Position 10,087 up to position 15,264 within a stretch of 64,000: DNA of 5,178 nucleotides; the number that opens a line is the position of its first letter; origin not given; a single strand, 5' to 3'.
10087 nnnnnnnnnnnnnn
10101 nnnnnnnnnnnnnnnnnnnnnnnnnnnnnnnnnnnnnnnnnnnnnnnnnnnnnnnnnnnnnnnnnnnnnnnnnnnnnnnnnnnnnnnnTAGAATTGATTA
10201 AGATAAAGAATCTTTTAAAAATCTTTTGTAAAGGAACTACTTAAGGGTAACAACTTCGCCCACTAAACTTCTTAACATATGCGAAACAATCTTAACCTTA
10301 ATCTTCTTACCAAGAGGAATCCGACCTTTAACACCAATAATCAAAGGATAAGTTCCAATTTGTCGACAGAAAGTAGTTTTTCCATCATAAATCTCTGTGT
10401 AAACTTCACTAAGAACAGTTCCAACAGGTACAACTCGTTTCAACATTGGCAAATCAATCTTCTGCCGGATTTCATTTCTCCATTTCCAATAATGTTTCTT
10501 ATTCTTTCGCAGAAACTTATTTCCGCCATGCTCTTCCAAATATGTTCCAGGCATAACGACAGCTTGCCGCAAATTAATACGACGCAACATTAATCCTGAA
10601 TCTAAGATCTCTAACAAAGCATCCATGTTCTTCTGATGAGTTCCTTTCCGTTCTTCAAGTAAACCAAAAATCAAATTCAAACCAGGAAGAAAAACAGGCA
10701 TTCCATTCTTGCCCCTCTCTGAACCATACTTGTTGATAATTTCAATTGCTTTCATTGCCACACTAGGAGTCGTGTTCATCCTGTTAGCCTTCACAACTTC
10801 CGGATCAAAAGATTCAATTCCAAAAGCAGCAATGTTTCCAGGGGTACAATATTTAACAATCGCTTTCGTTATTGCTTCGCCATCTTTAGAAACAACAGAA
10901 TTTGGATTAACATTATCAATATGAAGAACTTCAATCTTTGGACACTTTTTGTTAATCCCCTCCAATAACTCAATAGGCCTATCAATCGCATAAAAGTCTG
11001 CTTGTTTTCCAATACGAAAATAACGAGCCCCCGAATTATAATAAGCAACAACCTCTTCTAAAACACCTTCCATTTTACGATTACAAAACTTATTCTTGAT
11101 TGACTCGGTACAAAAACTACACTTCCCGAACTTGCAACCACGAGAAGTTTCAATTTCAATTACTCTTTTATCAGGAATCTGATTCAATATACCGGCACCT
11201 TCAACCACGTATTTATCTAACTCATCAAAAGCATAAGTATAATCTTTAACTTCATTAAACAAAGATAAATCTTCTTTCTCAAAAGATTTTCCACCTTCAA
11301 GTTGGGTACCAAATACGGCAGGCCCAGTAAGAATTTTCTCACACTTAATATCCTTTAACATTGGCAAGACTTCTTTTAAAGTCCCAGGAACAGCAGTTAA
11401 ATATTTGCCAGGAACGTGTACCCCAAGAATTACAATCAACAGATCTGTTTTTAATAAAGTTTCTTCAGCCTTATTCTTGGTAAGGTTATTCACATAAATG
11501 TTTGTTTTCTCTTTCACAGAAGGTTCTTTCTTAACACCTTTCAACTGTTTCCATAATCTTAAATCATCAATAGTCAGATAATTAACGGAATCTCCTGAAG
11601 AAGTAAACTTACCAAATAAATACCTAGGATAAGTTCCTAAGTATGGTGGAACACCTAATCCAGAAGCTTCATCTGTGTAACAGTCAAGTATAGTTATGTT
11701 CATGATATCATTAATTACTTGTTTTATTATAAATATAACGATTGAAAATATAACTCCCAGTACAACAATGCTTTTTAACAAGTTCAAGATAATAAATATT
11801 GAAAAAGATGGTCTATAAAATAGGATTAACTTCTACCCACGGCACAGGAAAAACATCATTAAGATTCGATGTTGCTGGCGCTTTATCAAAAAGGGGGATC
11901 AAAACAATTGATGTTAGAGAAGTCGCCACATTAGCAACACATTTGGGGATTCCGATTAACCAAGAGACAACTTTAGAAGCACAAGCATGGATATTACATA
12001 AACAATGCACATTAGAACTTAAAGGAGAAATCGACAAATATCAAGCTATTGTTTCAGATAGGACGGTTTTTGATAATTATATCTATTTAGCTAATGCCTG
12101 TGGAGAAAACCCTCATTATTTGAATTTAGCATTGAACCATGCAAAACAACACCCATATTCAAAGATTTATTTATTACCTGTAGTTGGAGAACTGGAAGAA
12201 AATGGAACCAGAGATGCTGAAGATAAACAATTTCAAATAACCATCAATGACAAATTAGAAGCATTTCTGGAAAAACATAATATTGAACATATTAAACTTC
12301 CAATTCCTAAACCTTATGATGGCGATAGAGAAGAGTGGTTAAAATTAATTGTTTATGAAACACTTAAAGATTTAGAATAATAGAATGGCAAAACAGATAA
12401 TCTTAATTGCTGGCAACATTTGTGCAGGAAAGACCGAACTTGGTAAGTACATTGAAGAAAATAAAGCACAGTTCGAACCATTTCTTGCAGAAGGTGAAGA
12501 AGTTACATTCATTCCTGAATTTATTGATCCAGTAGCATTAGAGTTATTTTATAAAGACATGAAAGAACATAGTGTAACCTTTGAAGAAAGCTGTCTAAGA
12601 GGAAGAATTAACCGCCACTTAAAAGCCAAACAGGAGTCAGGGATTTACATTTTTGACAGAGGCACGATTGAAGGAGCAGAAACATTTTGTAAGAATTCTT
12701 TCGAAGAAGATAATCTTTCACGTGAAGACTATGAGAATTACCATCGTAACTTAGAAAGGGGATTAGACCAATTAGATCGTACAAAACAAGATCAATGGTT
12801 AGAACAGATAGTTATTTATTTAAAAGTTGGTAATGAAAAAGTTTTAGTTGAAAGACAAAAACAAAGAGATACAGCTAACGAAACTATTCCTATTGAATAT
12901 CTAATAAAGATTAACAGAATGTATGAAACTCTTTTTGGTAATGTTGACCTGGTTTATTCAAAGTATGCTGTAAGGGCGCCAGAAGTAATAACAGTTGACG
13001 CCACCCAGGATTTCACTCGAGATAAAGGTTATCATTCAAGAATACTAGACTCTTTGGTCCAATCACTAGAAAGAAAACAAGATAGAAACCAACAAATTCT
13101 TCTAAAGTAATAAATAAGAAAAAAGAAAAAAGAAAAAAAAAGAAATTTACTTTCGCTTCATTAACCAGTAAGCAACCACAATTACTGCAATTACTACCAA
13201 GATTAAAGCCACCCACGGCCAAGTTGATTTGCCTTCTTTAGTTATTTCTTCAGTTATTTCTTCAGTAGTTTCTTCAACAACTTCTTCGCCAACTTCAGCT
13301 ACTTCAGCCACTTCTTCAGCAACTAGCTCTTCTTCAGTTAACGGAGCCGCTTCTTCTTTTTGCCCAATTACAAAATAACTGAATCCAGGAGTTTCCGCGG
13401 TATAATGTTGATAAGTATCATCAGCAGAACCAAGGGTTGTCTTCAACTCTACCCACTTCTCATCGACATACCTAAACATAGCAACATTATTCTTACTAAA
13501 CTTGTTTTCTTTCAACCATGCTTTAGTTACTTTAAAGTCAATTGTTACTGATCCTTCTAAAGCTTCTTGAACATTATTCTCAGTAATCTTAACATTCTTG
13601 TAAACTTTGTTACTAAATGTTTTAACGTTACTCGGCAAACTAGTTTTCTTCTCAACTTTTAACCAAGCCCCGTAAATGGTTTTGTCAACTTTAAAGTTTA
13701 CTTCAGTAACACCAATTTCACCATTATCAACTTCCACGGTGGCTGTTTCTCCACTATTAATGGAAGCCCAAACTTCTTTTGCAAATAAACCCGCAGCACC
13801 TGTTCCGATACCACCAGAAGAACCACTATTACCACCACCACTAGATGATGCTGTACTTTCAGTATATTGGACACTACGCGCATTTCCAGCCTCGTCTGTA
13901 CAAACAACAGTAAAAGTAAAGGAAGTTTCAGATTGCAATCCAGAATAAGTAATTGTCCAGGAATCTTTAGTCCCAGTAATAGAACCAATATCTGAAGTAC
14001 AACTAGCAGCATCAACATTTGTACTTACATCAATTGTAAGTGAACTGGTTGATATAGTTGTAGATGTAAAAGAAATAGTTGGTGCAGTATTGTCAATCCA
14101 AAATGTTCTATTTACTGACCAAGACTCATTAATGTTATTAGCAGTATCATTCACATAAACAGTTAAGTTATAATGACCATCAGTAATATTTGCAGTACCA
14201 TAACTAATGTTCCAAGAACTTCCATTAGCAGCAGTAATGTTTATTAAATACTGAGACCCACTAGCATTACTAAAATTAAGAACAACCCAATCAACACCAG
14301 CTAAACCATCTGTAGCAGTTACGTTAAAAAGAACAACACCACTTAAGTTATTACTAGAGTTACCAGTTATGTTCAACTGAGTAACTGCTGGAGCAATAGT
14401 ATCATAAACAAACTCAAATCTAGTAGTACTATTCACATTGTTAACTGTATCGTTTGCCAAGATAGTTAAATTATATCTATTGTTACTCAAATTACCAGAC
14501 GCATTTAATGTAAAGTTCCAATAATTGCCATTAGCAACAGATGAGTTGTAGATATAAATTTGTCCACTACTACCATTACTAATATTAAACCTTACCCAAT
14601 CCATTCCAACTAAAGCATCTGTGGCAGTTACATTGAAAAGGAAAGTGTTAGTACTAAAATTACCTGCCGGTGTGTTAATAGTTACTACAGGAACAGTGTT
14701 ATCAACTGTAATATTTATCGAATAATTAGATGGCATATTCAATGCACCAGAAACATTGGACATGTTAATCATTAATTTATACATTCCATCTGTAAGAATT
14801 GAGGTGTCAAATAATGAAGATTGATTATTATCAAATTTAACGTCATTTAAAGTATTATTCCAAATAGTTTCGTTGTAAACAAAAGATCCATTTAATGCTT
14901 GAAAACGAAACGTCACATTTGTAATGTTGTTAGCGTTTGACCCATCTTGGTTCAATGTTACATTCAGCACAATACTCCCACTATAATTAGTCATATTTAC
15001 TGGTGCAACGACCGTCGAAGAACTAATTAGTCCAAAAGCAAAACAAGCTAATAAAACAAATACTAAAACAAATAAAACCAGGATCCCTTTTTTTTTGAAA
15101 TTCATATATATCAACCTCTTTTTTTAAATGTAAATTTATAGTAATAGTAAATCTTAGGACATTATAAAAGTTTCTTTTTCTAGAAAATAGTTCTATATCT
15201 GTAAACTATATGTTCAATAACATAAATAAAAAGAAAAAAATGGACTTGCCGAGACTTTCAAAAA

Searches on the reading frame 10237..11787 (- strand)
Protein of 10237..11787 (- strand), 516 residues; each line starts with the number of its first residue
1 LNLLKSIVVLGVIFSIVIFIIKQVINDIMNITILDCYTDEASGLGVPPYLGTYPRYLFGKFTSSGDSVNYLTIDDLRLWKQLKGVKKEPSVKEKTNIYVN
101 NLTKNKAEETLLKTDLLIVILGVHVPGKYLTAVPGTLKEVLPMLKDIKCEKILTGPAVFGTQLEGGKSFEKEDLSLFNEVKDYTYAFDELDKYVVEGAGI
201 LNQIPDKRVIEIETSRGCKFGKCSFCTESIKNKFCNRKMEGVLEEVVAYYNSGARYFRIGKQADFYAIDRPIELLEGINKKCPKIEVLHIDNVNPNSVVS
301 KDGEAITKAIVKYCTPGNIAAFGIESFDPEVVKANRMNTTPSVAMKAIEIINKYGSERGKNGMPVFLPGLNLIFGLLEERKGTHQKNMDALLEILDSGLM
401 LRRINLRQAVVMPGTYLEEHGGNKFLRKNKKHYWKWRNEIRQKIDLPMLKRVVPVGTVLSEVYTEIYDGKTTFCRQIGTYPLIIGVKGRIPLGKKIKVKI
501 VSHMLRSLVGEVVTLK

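Call 81: search_protein_families(library=pfam, proteins=[window:10237-11787:-], max_evalue=0.00001)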
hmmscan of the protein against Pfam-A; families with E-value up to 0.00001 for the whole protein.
window:10237-11787:- (516 aa): 1 family
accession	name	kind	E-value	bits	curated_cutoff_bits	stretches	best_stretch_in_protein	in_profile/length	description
PF04055.27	Radical_SAM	-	4.9e-09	37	29.5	1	212-371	1-155/166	Radical SAM superfamily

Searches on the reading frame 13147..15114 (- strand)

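Call 81: search_protein_families(library=pfam, proteins=[window:13147-15114:-], max_evalue=0.00001)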
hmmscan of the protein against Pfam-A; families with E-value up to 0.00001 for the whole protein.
window:13147-15114:- (655 aa): 2 families
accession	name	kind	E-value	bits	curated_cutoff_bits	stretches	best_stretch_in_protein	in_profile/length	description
PF19077.6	Big_13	-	1.2e-14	55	27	0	277-340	43-100/102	Bacterial Ig-like domain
PF13750.12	Big_3_3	-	2.6e-10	40.6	27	0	300-359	2-61/157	Bacterial Ig-like domain (group 3)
